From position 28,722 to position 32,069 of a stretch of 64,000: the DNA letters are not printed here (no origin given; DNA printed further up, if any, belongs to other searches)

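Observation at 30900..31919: Long acidic intrinsically disordered N-terminal region (~330 aa) on the 1015-aa operon protein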

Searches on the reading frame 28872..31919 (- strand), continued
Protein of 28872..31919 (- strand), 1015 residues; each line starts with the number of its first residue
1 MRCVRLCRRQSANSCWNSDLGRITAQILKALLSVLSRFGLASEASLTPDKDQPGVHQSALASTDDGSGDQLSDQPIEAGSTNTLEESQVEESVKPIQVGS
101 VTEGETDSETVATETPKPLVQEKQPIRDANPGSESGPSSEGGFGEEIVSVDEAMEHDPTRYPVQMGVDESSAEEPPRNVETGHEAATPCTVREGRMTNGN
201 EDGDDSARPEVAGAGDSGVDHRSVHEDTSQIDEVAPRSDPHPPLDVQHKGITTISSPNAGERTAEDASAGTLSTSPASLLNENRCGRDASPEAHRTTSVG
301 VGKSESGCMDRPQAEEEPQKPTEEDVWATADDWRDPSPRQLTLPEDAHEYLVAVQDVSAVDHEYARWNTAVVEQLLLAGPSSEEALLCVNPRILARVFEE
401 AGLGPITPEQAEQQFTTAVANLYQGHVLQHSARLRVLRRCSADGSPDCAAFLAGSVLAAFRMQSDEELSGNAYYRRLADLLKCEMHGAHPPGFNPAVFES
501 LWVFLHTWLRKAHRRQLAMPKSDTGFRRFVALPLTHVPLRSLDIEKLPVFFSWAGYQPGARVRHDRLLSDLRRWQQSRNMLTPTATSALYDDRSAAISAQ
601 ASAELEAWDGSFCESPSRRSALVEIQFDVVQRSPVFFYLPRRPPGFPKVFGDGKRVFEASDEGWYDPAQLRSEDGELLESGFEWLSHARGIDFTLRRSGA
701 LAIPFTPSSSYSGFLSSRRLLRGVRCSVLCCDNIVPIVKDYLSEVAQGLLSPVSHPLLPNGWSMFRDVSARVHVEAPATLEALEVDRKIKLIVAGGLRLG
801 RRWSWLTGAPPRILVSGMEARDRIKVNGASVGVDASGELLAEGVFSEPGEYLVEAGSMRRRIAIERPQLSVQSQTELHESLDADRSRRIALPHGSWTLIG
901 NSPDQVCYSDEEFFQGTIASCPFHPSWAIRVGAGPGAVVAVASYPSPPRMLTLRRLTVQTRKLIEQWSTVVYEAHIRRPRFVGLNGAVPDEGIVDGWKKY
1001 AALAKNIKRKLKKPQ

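Call 38: find_encoding_contigs(protein=P0089, flank=9000, max_places=2)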
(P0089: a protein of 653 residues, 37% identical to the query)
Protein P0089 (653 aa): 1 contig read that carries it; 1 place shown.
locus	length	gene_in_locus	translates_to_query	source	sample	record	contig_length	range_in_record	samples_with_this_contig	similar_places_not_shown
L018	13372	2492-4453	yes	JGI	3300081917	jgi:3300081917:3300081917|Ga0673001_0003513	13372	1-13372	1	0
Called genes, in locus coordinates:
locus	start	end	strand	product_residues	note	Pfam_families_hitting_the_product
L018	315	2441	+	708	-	PF00145:DNA_methylase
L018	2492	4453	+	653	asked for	-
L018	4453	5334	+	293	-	-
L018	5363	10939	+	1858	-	PF00270:DEAD, PF27116:YjiV_N, PF09369:MZB (faint)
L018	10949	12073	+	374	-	PF12705:PDDEXK_1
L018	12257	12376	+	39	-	-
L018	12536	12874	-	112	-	-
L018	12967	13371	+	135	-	?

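Call 40: fold_search(model_id=the predicted structure, library=pdb)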
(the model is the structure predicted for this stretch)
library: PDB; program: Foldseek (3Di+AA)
matches with E <= 10: 429; with E <= 0.001: 0
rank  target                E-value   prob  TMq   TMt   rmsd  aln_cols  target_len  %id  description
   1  4uic                  3.7e-03  0.23  0.09  0.11  29.1       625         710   10  Crystal structure of the S-layer protein rSbsC(31-844) (released 2016-04-13)
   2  7zv9_J                5.4e-03  0.23  0.06  0.12  21.5       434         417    9  Crystal structure of FLT3 in complex with a monomeric FLT3 Ligand variant (released 2023-05-31)
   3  8iyd_A                2.1e-02  0.25  0.06  0.20  19.9       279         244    9  Tail cap of phage lambda tail (released 2023-10-18)
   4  9j64_A                4.1e-02  0.08  0.06  0.10  28.2       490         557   11  Cryo-EM structure of neddylated Cul2-Rbx1-EloBC-FEM1B homodimer complexed with FNIP1 degron (released 2025-09-03)
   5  5jdd                  4.8e-02  0.30  0.06  0.18  25.0       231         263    8  Crystal structure of I9-I11 tandem from titin (P212121) (released 2016-09-14)
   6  2yn3_B                8.7e-02  0.35  0.08  0.26  22.8       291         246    9  Structural insight into the giant calcium-binding adhesin SiiE: implications for the adhesion of Salmonella enterica t (released 2013-04-03)
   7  3p16_C                1.2e-01  0.06  0.05  0.09  20.4       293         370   12  Crystal structure of DNA polymerase III sliding clamp (released 2011-08-24)
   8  5jde_A                1.3e-01  0.18  0.06  0.18  25.3       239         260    7  Crystal structure of I9-I11 tandem from titin (P1) (released 2016-09-14)
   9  8aa2_G                1.8e-01  0.10  0.06  0.10  17.8       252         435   10  Inactive levan utilisation machinery (utilisome) in the presence of levan fructo-oligosaccharides DP 15-25 (released 2023-06-07)
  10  9rpl_A                1.9e-01  0.06  0.04  0.12  18.8       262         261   12  Lactobacillus acidophilus SlpA self assembly domains I-II (aa 49-308) (released 2026-02-04)
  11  3dmk_A                2.1e-01  0.10  0.07  0.09  19.3       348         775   11  Crystal structure of Down Syndrome Cell Adhesion Molecule (DSCAM) isoform 1.30.30, N-terminal eight Ig domains (released 2008-10-07)
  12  8opr_A                2.3e-01  0.08  0.06  0.08  21.3       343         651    8  Structure of the EA1 surface layer of Bacillus anthracis (released 2023-11-08)
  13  7m4p_C                2.9e-01  0.07  0.07  0.06  18.5       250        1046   12  Multidrug Efflux pump AdeJ with Eravacycline bound (released 2021-05-19)
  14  9flv_A                3.0e-01  0.10  0.06  0.14  23.9       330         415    8  CryoEM structure of the fragment-5 (2393-2807) in the grappling hook protein A (GhpA) in the bacterium Aureispira sp.  (released 2024-10-16)
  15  9rpl_B                3.4e-01  0.05  0.04  0.12  18.6       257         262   11  Lactobacillus acidophilus SlpA self assembly domains I-II (aa 49-308) (released 2026-02-04)
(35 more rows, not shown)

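Call 57: find_encoding_contigs(protein=P0104, flank=7000, max_places=1)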
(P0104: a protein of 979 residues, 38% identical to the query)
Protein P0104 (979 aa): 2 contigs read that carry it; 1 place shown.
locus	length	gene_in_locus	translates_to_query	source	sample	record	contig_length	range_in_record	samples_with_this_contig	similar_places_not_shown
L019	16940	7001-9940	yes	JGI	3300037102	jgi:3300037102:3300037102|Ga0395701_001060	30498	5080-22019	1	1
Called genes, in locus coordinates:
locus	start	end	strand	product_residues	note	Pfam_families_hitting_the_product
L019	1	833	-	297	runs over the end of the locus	-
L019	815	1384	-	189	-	-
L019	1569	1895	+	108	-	-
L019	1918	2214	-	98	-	-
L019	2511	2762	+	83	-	-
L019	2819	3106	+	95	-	-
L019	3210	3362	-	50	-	-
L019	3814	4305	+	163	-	-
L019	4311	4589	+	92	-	-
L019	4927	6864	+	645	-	PF00145:DNA_methylase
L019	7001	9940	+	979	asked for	-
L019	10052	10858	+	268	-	-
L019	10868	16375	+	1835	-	PF00270:DEAD (weak), PF27116:YjiV_N, PF00271:Helicase_C (weak)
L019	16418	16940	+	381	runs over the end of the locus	PF12705:PDDEXK_1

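Call 58: find_encoding_contigs(protein=P0120, flank=9000, max_places=1)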
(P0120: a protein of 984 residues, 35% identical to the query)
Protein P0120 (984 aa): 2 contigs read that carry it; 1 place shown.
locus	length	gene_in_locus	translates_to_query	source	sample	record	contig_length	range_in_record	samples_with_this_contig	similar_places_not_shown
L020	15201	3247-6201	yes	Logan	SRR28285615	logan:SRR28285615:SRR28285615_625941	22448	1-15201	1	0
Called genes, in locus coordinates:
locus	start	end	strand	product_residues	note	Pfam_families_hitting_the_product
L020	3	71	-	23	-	?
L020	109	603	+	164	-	-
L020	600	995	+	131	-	-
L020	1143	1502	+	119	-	-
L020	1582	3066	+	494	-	PF11074:DUF2779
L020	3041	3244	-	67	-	-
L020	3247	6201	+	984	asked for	-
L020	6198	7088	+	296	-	-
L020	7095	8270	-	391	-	PF12705:PDDEXK_1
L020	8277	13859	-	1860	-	PF00270:DEAD, PF27116:YjiV_N, PF00271:Helicase_C (weak)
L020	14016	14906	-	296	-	PF12183:NotI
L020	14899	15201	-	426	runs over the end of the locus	PF00145:DNA_methylase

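Call 66: find_encoding_contigs(protein=P0106, flank=8000, max_places=1)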
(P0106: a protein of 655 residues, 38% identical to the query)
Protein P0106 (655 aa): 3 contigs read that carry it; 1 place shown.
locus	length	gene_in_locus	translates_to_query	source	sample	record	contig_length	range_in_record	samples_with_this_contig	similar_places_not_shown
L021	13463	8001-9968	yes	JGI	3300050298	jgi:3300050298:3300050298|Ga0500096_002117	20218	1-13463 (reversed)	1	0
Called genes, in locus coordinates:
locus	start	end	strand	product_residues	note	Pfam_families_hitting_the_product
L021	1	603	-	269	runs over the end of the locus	PF13020:NOV_C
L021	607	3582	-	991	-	PF10593:Z1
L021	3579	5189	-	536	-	PF02518:HATPase_c (weak), PF13589:HATPase_c_3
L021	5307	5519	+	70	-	PF12728:HTH_17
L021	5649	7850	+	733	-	PF00145:DNA_methylase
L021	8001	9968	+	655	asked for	-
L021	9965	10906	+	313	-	-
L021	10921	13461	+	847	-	?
